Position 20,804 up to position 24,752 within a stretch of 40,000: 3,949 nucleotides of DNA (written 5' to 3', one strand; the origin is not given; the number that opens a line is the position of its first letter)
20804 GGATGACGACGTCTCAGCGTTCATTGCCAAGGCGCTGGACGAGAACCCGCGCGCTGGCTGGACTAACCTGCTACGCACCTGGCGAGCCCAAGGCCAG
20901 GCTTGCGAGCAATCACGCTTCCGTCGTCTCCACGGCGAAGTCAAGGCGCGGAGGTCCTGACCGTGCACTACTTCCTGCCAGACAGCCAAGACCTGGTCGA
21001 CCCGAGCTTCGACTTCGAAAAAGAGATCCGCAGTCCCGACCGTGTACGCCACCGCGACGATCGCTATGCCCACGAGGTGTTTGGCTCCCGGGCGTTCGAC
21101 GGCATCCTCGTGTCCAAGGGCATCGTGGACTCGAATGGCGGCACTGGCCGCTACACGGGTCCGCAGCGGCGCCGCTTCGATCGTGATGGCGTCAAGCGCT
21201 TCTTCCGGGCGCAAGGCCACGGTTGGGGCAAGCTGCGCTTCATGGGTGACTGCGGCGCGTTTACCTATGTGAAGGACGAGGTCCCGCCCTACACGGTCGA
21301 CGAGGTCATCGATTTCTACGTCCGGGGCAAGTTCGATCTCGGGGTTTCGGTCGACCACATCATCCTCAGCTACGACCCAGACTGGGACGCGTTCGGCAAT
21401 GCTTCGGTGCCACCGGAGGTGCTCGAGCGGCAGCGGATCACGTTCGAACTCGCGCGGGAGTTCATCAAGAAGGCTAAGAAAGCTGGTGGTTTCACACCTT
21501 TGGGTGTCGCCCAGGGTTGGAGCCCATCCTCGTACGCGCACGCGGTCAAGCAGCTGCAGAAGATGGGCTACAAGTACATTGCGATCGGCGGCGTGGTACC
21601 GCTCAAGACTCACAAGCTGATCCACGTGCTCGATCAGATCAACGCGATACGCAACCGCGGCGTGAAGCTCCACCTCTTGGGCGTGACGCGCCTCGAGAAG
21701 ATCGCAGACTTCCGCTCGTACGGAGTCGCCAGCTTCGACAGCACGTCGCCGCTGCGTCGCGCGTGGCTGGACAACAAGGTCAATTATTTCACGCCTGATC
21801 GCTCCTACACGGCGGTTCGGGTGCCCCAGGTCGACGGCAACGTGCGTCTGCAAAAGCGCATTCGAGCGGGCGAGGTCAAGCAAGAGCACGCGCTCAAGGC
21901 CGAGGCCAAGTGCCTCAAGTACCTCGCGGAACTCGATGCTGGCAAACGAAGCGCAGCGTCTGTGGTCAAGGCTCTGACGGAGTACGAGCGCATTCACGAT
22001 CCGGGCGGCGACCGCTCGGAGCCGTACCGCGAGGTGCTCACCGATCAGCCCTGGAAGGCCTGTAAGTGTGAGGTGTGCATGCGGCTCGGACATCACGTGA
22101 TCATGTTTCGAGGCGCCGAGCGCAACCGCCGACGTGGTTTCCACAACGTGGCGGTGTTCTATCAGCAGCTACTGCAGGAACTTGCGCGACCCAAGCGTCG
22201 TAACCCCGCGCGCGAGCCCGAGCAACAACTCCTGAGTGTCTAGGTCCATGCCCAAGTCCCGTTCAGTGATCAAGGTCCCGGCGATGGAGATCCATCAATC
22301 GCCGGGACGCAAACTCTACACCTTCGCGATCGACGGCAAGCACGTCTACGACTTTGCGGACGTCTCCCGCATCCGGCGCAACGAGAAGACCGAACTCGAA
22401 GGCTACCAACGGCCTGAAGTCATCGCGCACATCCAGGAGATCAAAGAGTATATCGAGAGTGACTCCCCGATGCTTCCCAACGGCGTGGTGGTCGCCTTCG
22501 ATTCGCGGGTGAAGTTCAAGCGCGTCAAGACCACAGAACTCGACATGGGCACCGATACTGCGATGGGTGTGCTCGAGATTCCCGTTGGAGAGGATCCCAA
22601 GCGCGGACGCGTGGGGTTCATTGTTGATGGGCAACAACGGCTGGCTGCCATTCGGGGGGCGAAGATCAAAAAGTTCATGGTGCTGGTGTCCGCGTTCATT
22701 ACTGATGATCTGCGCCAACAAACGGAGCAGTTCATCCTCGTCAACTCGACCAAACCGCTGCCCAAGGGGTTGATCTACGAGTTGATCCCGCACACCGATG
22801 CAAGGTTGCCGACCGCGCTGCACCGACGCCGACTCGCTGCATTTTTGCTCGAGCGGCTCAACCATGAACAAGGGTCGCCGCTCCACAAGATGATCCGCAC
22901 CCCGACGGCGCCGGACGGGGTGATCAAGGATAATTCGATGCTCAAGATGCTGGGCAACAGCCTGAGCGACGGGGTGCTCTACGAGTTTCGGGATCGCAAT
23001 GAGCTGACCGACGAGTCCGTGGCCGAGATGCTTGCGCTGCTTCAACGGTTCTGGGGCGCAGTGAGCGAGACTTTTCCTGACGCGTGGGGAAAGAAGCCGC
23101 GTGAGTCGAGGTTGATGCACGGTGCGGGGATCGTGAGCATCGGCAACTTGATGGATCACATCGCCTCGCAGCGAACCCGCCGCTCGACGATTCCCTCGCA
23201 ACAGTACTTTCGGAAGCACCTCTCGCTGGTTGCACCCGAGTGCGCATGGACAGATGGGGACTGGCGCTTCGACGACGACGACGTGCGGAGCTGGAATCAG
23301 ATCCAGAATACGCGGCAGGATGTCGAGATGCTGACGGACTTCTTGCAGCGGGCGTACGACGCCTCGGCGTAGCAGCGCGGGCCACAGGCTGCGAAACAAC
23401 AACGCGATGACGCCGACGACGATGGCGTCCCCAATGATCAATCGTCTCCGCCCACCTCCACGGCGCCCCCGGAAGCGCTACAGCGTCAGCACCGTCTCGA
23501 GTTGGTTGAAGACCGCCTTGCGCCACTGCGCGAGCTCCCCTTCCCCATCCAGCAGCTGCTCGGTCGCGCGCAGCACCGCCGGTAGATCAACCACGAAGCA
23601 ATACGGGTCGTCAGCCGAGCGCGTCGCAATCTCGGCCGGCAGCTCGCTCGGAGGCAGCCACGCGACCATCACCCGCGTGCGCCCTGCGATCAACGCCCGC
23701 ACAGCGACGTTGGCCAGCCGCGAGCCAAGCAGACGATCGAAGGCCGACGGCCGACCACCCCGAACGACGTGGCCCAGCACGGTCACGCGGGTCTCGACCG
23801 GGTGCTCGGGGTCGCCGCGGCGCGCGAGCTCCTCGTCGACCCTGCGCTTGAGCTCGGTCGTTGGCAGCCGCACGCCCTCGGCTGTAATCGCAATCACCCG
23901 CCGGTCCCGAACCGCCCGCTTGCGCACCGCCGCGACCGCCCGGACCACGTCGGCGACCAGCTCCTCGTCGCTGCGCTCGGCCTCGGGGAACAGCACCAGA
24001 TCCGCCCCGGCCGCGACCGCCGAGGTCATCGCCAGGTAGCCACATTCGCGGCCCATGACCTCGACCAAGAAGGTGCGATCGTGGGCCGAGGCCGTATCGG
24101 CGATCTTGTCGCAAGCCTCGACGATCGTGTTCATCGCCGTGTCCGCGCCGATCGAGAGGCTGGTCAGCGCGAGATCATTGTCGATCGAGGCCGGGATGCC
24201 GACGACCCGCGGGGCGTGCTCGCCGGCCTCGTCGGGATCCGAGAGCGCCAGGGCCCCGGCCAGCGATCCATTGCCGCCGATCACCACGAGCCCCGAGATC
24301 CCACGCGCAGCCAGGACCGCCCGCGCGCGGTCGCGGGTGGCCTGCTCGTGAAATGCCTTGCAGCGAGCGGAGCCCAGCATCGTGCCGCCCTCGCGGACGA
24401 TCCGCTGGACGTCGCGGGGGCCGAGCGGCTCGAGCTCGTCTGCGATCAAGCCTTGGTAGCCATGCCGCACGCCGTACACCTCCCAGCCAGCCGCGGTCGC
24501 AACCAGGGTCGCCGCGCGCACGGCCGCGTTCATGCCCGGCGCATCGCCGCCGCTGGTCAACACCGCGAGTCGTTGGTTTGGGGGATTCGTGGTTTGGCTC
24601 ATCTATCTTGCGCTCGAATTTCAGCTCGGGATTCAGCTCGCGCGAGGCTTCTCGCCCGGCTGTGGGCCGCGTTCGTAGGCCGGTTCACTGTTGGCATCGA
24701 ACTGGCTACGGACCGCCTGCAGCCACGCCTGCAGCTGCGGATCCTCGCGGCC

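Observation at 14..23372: Divergent Dpd-type (7-deazaguanine DNA modification/restriction) island with a rearranged architecture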

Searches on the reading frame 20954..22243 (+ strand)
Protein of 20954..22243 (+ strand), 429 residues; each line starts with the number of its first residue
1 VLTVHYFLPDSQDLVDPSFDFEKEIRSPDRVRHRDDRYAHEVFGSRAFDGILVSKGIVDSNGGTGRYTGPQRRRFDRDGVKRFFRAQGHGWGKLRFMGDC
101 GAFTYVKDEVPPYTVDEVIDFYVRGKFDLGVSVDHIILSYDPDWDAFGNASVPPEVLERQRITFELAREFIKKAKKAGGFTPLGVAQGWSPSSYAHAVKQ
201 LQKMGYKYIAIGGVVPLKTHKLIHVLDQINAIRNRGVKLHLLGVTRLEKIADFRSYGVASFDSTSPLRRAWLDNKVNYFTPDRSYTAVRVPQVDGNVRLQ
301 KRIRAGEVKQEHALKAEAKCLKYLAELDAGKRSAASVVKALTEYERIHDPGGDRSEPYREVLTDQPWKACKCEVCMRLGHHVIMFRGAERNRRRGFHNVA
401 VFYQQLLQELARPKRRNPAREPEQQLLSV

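Call 6: search_protein_families(library=ncbifam, proteins=[window:20954-22243:+], max_evalue=0.01)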
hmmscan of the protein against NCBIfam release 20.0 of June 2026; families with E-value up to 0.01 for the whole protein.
window:20954-22243:+ (429 aa): 4 families
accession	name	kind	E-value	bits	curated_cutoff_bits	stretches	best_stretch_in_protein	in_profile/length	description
NF041059.1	DpdA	equivalog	7.1e-163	542.1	200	1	5-406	2-403/406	tRNA-guanine transglycosylase DpdA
TIGR00449.1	tgt_general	superfamily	7.8e-06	25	47.6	1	160-271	157-270/367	tRNA-guanine transglycosylase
TIGR00432.2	arcsn_tRNA_tgt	equivalog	0.00049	18.7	350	1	97-268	85-250/441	tRNA guanosine(15) transglycosylase TgtA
TIGR00430.1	Q_tRNA_tgt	equivalog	0.001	18.1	306.75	1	184-270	182-270/368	tRNA guanosine(34) transglycosylase Tgt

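Call 8: search_protein_families(library=pfam, proteins=[window:20954-22243:+], max_evalue=0.01)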
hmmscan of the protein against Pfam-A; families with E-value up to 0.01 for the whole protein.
window:20954-22243:+ (429 aa): 1 family
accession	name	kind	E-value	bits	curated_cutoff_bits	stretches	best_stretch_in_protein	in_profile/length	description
PF01702.25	TGT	-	5.8e-07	29.3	26.3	1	155-271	145-263/357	Queuine tRNA-ribosyltransferase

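Call 10: search_protein_families(library=padloc, proteins=[window:20954-22243:+], max_evalue=0.01)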
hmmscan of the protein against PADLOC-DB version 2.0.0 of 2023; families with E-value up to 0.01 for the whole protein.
window:20954-22243:+ (429 aa): 4 families
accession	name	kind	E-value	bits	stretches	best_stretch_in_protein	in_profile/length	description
PDLC02807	DpdA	-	3.4e-165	547.9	1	5-410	2-409/417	DpdA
PDLC02808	DpdA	-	5.2e-91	303.2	1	97-406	1-312/317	DpdA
PDLC02810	DpdA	-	1.5e-66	222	1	215-406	2-197/224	DpdA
PDLC02809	DpdA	-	3.9e-66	220.7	1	4-214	4-208/210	DpdA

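Call 40: search_dna_similar(query=window:20954-22243:+, collection=plasmids, mode=protein, max_rows=40)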
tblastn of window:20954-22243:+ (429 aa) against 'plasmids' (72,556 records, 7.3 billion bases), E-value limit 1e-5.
Records with a match: 28; places in all: 29; records where one place covers at least 80% of the query: 20.
Best place of each record, by identity: <60% 28.
By first word of the organism name: Nostoc 2; Enterobacter 1; Rhizobium 1; Agrobacterium 1; Sinorhizobium 1; Allocoleopsis 1; Azospirillum 1; Caulobacter 1; Shinella 1; Scytonema 1; and 17 more.
By predicted mobility (MOB-suite, as given by PLSDB): non-mobilizable 19; conjugative 6; mobilizable 3.
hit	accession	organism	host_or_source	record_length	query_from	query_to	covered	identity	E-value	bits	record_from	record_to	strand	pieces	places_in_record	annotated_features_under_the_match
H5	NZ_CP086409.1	Enterobacter cloacae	water,water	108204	4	411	95%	46.7%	2e-114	375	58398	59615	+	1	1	dpdA: tRNA-guanine transglycosylase DpdA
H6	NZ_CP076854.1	Rhizobium sp. WYJ-E13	Curcuma wenyujin Y.H. Chen et C. ...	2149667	4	410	95%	40.8%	5e-89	302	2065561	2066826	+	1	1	none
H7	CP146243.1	Agrobacterium vitis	Vitis vinifera,cell culture,Grape gall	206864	2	410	95%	40.0%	3e-92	311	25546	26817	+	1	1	dpdA: tRNA-guanine transglycosylase DpdA | dbpB: DGQHR domain-containing protein DpdB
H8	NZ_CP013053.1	Sinorhizobium americanum CCGM7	Phaseolus vulgaris,root nodules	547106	4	410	95%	39.8%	4e-90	305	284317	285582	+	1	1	dpdA: tRNA-guanine transglycosylase DpdA | dbpB: DGQHR domain-containing protein DpdB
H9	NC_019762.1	Allocoleopsis franciscana PCC 7113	-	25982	2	408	95%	39.8%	5e-83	285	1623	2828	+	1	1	dpdA: tRNA-guanine transglycosylase DpdA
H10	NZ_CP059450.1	Azospirillum brasilense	Prokaryotes,soil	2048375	3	410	95%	39.2%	2e-90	306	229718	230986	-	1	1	none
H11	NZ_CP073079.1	Caulobacter sp. S6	pure culture,soil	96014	4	406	94%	39.1%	4e-86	294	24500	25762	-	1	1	dpdA: tRNA-guanine transglycosylase DpdA | dbpB: DGQHR domain-containing protein DpdB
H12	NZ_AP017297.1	Nostoc sp. NIES-3756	-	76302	6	417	96%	38.2%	2e-76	266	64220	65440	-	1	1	dpdA: tRNA-guanine transglycosylase DpdA | hypothetical protein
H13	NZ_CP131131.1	Shinella zoogloeoides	isolate,Activated charcoal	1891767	2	417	97%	37.8%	2e-82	283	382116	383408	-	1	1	none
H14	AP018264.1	Scytonema sp. NIES-4073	-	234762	2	412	96%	38.1%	2e-75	263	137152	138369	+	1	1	tgt: queuine tRNA-ribosyltransferase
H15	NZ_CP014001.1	Picosynechococcus sp. PCC 73109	cell culture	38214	2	412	96%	38.0%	1e-74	260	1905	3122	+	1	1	dpdA: tRNA-guanine transglycosylase DpdA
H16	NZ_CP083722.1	Bradyrhizobium sp. 41S5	Glycine max cv. AC Glengarry,Cell ...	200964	4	412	95%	38.2%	6e-83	285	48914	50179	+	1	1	dpdA: tRNA-guanine transglycosylase DpdA | dbpB: DGQHR domain-containing protein DpdB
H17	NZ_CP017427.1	Methylobacterium sp. XJLW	single cell,soil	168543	4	406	94%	38.7%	2e-81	280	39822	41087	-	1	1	dpdA: tRNA-guanine transglycosylase DpdA | dbpB: DGQHR domain-containing protein DpdB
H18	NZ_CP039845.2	Acetobacter pasteurianus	whole organism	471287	4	414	96%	37.8%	5e-87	296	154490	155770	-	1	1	dpdA: tRNA-guanine transglycosylase DpdA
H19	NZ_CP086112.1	Skermanella rosea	single cell,hydrocarbon-contaminated ...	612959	4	422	98%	36.8%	7e-77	267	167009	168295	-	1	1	dpdA: tRNA-guanine transglycosylase DpdA | dbpB: DGQHR domain-containing protein DpdB (x2)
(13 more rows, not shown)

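Call 41: get_annotated_region(hit=H5, flank=20000)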
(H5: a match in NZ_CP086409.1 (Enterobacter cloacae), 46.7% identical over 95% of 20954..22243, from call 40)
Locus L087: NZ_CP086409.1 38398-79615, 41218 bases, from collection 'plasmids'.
description: Enterobacter cloacae strain POL9 plasmid pPOL9A, complete sequence
organism: Enterobacter cloacae (NCBI taxid 550)
taxonomy: Bacteria; Pseudomonadota; Gammaproteobacteria; Enterobacterales; Enterobacteriaceae; Enterobacter; Enterobacter cloacae
host: -; source: water,water; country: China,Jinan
typing (MOB-suite, as given by PLSDB): non-mobilizable; replicon IncY
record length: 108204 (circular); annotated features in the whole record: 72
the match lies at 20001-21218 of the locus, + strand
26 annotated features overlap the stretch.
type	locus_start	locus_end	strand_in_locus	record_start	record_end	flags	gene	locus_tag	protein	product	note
CDS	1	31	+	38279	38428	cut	-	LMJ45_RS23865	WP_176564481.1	hypothetical protein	-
CDS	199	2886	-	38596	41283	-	-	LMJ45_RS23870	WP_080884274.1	cation-transporting P-type ATPase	-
CDS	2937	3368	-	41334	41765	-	-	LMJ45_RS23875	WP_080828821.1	universal stress protein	-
CDS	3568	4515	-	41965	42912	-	-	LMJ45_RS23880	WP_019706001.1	IS30-like element ISAs2 family transposase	GO:0006313 - DNA transposition [Evidence IEA]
CDS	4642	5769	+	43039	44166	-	-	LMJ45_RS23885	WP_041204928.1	ISAs1-like element ISKpn9 family transposase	GO:0006313 - DNA transposition [Evidence IEA]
CDS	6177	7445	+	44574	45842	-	-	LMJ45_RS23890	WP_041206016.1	IS4-like element ISAeme4 family transposase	GO:0006313 - DNA transposition [Evidence IEA]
CDS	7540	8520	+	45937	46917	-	-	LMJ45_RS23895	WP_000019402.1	IS5-like element IS5 family transposase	GO:0006313 - DNA transposition [Evidence IEA]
CDS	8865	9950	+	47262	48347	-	-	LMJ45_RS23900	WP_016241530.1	efflux RND transporter periplasmic adaptor subunit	GO:0006810 - transport [Evidence IEA]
CDS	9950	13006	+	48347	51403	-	-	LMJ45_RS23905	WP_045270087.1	efflux RND transporter permease subunit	-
CDS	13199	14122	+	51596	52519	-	-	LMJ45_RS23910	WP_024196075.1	acyltransferase family protein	-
CDS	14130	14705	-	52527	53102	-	pagP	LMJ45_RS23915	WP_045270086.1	lipid IV(A) palmitoyltransferase PagP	-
CDS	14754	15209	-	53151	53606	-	merR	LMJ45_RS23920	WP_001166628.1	Hg(II)-responsive transcriptional regulator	-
CDS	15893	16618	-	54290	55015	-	-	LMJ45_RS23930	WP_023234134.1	carbonic anhydrase family protein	-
CDS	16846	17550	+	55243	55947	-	-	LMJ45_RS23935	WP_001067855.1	IS6-like element IS26 family transposase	GO:0006313 - DNA transposition [Evidence IEA]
CDS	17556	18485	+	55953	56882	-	-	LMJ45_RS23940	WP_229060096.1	IS5 family transposase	-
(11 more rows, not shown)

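Call 65: search_solved_structures(query=window:20954-22243:+, max_evalue=0.001, show_alignments=1)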
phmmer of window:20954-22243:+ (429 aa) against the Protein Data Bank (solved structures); distinct sequences matched with E-value up to 0.001: 1.
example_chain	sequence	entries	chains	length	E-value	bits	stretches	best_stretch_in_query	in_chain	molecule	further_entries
7ui4_A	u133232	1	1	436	2.2e-119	402.6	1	4-410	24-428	DNA-guanine transglycosylase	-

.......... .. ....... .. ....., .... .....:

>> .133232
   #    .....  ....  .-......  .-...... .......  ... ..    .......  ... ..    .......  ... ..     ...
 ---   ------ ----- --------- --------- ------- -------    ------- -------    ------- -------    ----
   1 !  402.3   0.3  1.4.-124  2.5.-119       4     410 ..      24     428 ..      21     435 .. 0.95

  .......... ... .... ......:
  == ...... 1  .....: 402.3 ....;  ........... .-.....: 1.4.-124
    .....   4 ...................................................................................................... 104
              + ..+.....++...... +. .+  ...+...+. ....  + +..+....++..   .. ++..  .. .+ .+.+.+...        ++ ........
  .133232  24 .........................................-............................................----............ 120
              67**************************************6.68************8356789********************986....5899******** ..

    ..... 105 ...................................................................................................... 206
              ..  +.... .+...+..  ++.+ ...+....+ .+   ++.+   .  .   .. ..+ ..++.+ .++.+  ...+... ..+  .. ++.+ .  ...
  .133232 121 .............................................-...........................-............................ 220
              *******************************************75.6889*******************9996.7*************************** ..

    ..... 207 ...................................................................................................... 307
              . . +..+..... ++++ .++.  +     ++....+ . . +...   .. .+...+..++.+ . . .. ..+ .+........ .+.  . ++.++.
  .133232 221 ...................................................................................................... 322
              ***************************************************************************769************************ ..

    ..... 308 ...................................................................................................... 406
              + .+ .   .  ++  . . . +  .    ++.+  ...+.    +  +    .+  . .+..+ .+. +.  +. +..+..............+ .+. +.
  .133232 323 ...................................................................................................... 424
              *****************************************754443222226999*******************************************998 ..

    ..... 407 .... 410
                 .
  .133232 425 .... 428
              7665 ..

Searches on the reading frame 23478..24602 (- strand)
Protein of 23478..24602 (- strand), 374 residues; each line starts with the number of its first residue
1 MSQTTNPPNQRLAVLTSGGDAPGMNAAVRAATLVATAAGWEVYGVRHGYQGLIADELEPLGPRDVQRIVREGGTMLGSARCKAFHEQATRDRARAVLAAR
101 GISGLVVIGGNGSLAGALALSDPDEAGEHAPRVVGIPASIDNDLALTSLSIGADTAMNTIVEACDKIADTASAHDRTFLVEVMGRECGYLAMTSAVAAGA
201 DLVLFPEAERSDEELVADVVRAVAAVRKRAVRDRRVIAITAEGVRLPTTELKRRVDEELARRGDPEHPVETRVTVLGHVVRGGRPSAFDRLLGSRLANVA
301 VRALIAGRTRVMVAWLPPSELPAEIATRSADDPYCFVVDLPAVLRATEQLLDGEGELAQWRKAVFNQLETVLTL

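Call 6: search_protein_families(library=ncbifam, proteins=[window:23478-24602:-], max_evalue=0.01)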
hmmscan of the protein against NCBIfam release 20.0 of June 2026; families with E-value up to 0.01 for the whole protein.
window:23478-24602:- (374 aa): 11 families
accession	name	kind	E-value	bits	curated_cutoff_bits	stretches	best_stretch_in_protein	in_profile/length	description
TIGR02482.1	PFKA_ATP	equivalog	4.5e-95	318.1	371.35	1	11-315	1-287/301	6-phosphofructokinase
NF002872.1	PRK03202.1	subfamily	7.7e-95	317.6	253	1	11-315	2-290/323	ATP-dependent 6-phosphofructokinase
TIGR02478.1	6PF1K_euk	equivalog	1.7e-80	271.1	708.4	2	132-307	142-312/744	6-phosphofructokinase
TIGR02483.1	PFK_mixed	subfamily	1.7e-74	250.8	430.55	1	11-315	1-311/325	phosphofructokinase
NF010674.0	PRK14071.1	equivalog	3.8e-57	193.8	544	1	9-315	4-321/360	ATP-dependent 6-phosphofructokinase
NF041103.1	PFKA_PPi_Ttgales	equivalog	7.6e-43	147.1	550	1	12-244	1-238/407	diphosphate--fructose-6-phosphate 1-phosphotransferase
NF005301.0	PRK06830.1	equivalog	7.9e-39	133.4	400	1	7-244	79-314/445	ATP-dependent 6-phosphofructokinase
NF010675.0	PRK14072.1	subfamily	3.6e-28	98.5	273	1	11-245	5-248/416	diphosphate--fructose-6-phosphate 1-phosphotransferase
NF005482.0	PRK07085.1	subfamily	2.4e-25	89.1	446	1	7-234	71-304/558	diphosphate--fructose-6-phosphate 1-phosphotransferase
TIGR02477.1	PFKA_PPi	equivalog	1.7e-20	73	587.95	1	7-235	65-299/539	diphosphate--fructose-6-phosphate 1-phosphotransferase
NF005121.0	PRK06555.1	equivalog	1.8e-18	66.5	395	1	10-196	4-208/404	pyrophosphate--fructose-6-phosphate 1-phosphotransferase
